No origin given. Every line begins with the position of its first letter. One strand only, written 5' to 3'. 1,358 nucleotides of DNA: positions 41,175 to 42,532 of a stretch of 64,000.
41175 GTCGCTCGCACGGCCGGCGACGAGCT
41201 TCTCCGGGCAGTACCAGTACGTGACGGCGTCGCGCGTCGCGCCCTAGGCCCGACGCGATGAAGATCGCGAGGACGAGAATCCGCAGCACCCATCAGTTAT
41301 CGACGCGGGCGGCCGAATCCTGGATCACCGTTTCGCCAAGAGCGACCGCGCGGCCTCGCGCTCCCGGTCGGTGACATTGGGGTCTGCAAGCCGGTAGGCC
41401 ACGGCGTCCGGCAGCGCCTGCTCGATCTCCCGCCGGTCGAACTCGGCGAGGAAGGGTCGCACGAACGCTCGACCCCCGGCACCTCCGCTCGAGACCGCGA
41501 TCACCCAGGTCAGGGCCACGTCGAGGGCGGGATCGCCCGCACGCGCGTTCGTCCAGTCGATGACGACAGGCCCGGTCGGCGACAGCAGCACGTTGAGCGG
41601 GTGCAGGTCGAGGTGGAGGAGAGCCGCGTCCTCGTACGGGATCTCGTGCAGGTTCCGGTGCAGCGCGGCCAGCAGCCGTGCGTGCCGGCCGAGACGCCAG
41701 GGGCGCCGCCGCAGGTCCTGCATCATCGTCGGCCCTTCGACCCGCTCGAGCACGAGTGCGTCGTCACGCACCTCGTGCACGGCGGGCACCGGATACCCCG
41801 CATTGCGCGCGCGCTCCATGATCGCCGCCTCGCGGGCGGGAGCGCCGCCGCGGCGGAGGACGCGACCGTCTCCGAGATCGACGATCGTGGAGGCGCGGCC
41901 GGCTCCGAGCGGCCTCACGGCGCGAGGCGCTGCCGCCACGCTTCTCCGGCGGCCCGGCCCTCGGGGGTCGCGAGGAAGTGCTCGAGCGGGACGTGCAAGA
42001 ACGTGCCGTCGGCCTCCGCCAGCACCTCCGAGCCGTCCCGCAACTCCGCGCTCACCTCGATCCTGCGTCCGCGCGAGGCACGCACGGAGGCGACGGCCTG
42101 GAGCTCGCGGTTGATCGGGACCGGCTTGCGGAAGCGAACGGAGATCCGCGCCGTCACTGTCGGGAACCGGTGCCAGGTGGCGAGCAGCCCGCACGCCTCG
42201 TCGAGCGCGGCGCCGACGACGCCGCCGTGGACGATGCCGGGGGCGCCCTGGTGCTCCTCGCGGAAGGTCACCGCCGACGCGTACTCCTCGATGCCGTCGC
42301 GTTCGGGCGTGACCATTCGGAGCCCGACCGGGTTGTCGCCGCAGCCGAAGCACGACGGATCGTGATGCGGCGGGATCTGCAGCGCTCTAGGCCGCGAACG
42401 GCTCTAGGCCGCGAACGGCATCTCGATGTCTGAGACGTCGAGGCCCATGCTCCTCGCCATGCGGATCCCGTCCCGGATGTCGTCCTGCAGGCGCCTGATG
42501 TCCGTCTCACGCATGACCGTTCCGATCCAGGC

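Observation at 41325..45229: Orphan class-I-type HMG-CoA reductase in a tight five-gene operon with a ferritin-like di-iron protein, a PaaI thioesterase, an APH-fold kinase and an unknown protein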

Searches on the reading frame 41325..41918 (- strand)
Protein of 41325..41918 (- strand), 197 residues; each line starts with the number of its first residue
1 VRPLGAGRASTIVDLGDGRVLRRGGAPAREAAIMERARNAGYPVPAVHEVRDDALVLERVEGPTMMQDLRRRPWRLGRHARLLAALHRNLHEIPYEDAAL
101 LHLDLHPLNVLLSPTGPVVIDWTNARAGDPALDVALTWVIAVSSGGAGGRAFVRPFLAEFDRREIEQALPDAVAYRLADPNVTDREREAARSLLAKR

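Call 4: search_protein_families(library=pfam, proteins=[window:41325-41918:-], max_evalue=0.01)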
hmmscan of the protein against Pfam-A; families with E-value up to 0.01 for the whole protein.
window:41325-41918:- (197 aa): 3 families
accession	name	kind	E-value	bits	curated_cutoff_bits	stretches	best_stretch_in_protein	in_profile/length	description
PF01636.29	APH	-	2.5e-14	54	23.2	2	72-164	144-225/239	Phosphotransferase enzyme family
PF01163.29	RIO1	-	1.4e-10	41.5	22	1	28-124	56-150/187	RIO domain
PF19974.5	TCAD9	-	0.007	16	40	0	98-132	297-331/429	Ternary complex associated domain 9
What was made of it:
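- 41325..41918 (-): Small (197 aa) APH/ChoK/RIO-like kinase with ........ (HxDxxxxN) and IDW motifs. Its GTG start overlaps the thioesterase stop (GTGA). It is an accessory gene. PF01636 at 54 bits and RIO1 at 41 bits (call 4).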

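Call 36: search_protein_families(library=ncbifam, proteins=[window:41328-41918:-], max_evalue=0.01)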
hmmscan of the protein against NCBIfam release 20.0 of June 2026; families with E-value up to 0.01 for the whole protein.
window:41328-41918:- (197 aa): 10 families
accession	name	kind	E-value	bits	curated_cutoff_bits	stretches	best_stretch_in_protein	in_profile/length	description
TIGR02721.1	ycfN_thiK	equivalog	2e-12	46.8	299.45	1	98-141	146-189/256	thiamine kinase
TIGR03724.2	arch_bud32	equivalog_domain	1e-08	34.9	125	1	29-126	42-132/193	KEOPS complex kinase/ATPase Bud32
NF011462.0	PRK14879.1-3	equivalog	2.7e-06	27.3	174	1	28-122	42-125/192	Kae1-associated kinase Bud32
NF007620.0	PRK10271.1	equivalog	3.8e-06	26.7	206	1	83-139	149-204/274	thiamine kinase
NF011463.0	PRK14879.1-4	equivalog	2.3e-05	23.9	188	1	28-125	66-160/237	Kae1-associated kinase Bud32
NF007174.0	PRK09605.1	equivalog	6.9e-05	21.5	447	1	28-134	384-482/535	bifunctional N(6)-L-threonylcarbamoyladenine synthase/serine/threonine protein kinase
NF033068.1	APH_3p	equivalog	0.0002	21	205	0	29-98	52-122/255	APH(3') family aminoglycoside O-phosphotransferase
NF041645.1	prot_kin_PA4780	equivalog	0.00025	20.4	350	1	31-125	95-189/274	PA4780 family RIO1-like protein kinase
NF011464.0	PRK14879.1-7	equivalog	0.00091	19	246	1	27-123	53-147/221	Kae1-associated kinase Bud32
NF038156.1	lant_syn_V_LxmK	equivalog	0.0048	16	315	1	79-134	172-227/347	class V lanthionine synthetase subunit LxmK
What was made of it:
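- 41325..41918 (-): Only partial hits to thiamine kinase and Bud32 models, all far below cut-off (call 36).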

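Call 75: search_solved_structures(query=window:41328-41918:-, max_evalue=0.01)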
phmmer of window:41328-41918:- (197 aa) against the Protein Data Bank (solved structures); distinct sequences matched with E-value up to 0.01: 5.
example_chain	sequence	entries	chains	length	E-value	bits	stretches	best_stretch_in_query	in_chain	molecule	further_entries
4ow8_A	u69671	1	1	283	0.00077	22.7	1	49-131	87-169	Serine/threonine-protein kinase PknA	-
9tmq_A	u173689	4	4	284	0.00078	22.7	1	49-131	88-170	Serine/threonine-protein kinase PknA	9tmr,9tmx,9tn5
4x3f_A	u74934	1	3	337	0.00095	22.4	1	49-131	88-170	Serine/threonine-protein kinase PknA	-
6b2q_A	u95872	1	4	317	0.00098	22.4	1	49-131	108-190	Serine/threonine-protein kinase PknA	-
7s3l_A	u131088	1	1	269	0.0035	20.6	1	85-135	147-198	Aminoglycoside phosphotransferase family protein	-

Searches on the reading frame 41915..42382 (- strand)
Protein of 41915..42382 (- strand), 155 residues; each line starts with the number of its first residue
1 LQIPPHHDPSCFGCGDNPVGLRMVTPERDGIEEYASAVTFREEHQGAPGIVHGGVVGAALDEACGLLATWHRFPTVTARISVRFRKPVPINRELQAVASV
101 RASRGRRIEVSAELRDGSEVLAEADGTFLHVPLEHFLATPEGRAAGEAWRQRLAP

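Call 4: search_protein_families(library=pfam, proteins=[window:41915-42382:-], max_evalue=0.01)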
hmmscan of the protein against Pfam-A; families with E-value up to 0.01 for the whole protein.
window:41915-42382:- (155 aa): 4 families
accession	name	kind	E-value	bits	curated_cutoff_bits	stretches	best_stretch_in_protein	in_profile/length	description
PF03061.28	4HBT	-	4.4e-11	43.4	20.6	1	49-121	2-77/79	Thioesterase superfamily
PF22636.2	FlK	-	0.0011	19.5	27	1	75-124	44-93/103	Fluoroacetyl-CoA-specific thioesterase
PF01575.25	MaoC_dehydratas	-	0.0016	18.4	27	1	50-113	52-114/123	MaoC like domain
PF13622.12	4HBT_3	-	0.0074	17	24.3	0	48-127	8-81/83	Acyl-CoA thioesterase N-terminal domain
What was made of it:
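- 41915..42382 (-): Hotdog-fold (4HBT/PaaI-like) acyl-CoA thioesterase with a conserved N-terminal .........[FW]GCG motif. It has no canonical start codon. CTG at 42382 is the likely start and the first ATG is at 42316. PF03061 at 43.4 bits (call 4).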

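Call 36: search_protein_families(library=ncbifam, proteins=[window:41918-42382:-], max_evalue=0.01)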
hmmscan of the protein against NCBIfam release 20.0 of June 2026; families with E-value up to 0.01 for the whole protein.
window:41918-42382:- (155 aa): 3 families
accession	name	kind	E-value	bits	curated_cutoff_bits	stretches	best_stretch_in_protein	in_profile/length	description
TIGR02286.1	PaaD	equivalog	1.2e-05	25.4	118.9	1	35-128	17-111/114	hydroxyphenylacetyl-CoA thioesterase PaaI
TIGR00369.1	unchar_dom_1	domain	9.1e-05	22.5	36.6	1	38-110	22-95/117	hotdog fold thioesterase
NF008675.0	PRK11688.1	equivalog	0.0084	15.9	107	0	49-73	58-82/156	thioesterase family protein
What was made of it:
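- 41915..42382 (-): The PaaI equivalog scores only 25 bits against a cut-off of 119 (call 36).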

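Call 74: search_solved_structures(query=window:41918-42382:-, max_evalue=0.01)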
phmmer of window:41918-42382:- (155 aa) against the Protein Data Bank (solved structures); distinct sequences matched with E-value up to 0.01: 9.
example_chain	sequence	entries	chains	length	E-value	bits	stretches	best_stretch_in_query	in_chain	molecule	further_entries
2ov9_A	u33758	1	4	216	1.2e-10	44.8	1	35-129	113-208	Hypothetical protein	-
4gah_A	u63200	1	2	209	1.4e-06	31.5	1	45-133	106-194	Thioesterase superfamily member 4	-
4ae8_A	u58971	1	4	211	1.6e-06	31.3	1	45-133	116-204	THIOESTERASE SUPERFAMILY MEMBER 4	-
1zki_A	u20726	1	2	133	3.8e-06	30.1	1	28-130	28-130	hypothetical protein PA5202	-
4ae7_A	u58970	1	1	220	0.00013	25.2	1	45-135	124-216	THIOESTERASE SUPERFAMILY MEMBER 5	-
2prx_A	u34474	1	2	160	0.00019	24.6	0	9-122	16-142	Thioesterase superfamily protein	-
1ixl_A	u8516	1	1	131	0.00034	23.8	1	39-128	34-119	hypothetical protein PH1136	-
2eis_A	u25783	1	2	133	0.00041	23.5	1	49-134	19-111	Hypothetical protein TTHB207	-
2f0x_A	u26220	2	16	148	0.0086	19.2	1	39-108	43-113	Thioesterase superfamily member 2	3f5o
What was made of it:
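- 41915..42382 (-): The closest solved structures are 2OV9 and the THEM4/THEM5 acyl-CoA thioesterases (call 74).
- Its nearest solved relatives are acyl-CoA thioesterases (call 74).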
